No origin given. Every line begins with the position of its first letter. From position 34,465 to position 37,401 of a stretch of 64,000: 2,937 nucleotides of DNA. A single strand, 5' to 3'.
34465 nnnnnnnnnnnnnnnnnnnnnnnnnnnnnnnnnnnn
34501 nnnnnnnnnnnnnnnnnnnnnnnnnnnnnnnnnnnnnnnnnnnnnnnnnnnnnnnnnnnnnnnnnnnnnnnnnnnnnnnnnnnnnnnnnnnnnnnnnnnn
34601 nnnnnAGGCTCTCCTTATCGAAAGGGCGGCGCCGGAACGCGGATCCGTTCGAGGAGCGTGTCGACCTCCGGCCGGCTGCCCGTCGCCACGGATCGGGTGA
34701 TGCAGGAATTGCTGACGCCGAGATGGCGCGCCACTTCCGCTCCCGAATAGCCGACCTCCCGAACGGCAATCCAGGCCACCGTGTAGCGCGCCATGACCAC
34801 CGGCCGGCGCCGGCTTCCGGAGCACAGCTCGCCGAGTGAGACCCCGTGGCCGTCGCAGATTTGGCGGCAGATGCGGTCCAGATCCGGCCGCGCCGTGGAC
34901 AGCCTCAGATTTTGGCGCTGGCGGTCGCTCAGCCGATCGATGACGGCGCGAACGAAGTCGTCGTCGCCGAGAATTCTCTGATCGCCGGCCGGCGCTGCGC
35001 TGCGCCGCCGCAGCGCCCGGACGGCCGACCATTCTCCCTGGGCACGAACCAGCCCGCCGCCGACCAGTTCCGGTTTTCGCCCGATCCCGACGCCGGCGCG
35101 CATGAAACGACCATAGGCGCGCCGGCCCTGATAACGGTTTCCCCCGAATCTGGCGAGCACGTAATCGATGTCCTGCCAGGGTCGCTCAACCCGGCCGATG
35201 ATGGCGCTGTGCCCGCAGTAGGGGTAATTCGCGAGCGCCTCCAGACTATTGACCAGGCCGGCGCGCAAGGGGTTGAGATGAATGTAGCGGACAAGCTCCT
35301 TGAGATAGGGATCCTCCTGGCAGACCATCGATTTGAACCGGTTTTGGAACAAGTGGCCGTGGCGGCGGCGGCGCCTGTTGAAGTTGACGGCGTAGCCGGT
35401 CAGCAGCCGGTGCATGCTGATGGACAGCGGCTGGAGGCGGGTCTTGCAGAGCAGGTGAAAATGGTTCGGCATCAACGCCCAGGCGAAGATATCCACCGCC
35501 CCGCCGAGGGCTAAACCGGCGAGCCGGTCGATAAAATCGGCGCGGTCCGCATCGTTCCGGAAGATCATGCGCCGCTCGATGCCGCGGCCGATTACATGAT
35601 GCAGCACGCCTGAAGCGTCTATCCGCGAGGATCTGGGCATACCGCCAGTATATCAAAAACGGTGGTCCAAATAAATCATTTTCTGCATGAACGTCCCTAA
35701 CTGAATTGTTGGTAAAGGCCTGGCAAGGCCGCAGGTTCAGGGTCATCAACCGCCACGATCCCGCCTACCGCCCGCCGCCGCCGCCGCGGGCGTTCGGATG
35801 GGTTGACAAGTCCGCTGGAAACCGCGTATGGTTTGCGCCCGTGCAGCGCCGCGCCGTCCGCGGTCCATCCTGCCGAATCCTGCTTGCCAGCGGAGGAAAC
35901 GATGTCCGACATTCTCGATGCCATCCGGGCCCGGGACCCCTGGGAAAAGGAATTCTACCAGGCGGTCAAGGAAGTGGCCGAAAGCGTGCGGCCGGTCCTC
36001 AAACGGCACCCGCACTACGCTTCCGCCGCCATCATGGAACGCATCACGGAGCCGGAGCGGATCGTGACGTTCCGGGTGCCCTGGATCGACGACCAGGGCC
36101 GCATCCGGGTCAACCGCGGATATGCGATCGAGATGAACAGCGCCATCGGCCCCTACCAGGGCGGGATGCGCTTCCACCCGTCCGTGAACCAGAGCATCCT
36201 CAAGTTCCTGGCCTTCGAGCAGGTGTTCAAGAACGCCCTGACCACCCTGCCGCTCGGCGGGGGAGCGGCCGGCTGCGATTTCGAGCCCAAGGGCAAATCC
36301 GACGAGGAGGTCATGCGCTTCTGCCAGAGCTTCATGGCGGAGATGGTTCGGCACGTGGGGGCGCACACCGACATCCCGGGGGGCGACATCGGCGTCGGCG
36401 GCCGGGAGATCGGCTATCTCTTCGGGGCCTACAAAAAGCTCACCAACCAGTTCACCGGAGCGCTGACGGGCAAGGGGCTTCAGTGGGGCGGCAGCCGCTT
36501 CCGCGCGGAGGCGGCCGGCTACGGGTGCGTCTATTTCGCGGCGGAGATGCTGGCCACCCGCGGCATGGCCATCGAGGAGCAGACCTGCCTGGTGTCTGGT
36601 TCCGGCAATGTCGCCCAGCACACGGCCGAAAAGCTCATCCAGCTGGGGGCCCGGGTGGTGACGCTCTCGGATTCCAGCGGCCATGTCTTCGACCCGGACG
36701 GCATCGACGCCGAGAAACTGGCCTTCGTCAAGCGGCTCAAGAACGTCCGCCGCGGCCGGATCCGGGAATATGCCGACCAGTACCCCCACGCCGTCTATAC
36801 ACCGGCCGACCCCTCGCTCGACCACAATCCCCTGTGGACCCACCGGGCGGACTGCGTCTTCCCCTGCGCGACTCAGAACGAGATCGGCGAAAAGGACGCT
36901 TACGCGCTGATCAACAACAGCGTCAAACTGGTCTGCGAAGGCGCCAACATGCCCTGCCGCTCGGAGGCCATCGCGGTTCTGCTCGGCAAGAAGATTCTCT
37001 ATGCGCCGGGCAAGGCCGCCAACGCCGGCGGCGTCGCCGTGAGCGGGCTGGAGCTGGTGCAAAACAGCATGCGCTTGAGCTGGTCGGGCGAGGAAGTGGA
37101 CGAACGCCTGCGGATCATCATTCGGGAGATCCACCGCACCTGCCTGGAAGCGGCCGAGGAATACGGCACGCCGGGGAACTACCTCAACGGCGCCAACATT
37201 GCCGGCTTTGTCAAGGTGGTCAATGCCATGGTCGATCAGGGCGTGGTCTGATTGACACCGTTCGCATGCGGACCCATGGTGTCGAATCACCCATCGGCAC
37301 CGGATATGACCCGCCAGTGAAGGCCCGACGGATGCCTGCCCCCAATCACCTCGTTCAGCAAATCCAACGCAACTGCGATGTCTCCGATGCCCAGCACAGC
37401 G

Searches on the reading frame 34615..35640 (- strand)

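Call 6: search_protein_families(library=pfam, proteins=[window:34615-35640:-], max_evalue=0.00001)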
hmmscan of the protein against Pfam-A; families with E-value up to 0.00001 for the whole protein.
window:34615-35640:- (341 aa): 1 family
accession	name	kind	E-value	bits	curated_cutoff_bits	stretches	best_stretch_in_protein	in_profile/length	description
PF01797.21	Y1_Tnp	-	4.1e-09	37.1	23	1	14-121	7-119/121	Transposase IS200 like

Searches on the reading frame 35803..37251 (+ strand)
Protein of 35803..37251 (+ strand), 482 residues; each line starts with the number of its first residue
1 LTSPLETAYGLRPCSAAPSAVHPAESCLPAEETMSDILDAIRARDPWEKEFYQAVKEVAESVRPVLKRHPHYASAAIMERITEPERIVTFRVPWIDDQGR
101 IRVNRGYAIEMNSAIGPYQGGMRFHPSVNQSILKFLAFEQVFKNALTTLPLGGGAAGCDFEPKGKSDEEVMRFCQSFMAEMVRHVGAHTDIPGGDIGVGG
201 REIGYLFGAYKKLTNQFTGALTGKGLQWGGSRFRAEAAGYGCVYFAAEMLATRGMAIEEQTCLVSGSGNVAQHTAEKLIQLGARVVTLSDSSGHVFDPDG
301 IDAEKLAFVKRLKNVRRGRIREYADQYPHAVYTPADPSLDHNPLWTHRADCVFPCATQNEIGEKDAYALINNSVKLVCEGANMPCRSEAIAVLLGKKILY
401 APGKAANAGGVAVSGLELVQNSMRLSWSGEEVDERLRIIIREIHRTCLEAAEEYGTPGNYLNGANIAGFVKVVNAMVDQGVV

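Call 6: search_protein_families(library=pfam, proteins=[window:35803-37251:+], max_evalue=0.00001)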
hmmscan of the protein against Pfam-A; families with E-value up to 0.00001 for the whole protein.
window:35803-37251:+ (482 aa): 2 families
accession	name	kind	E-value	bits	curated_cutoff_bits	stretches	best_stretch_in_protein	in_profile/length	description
PF00208.27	ELFV_dehydrog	-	1.2e-82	277.6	23.4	1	229-480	1-241/241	Glutamate/Leucine/Phenylalanine/Valine dehydrogenase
PF02812.23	ELFV_dehydrog_N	-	4.6e-46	156.2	25.3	1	84-212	1-129/129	Glu/Leu/Phe/Val dehydrogenase, dimerisation domain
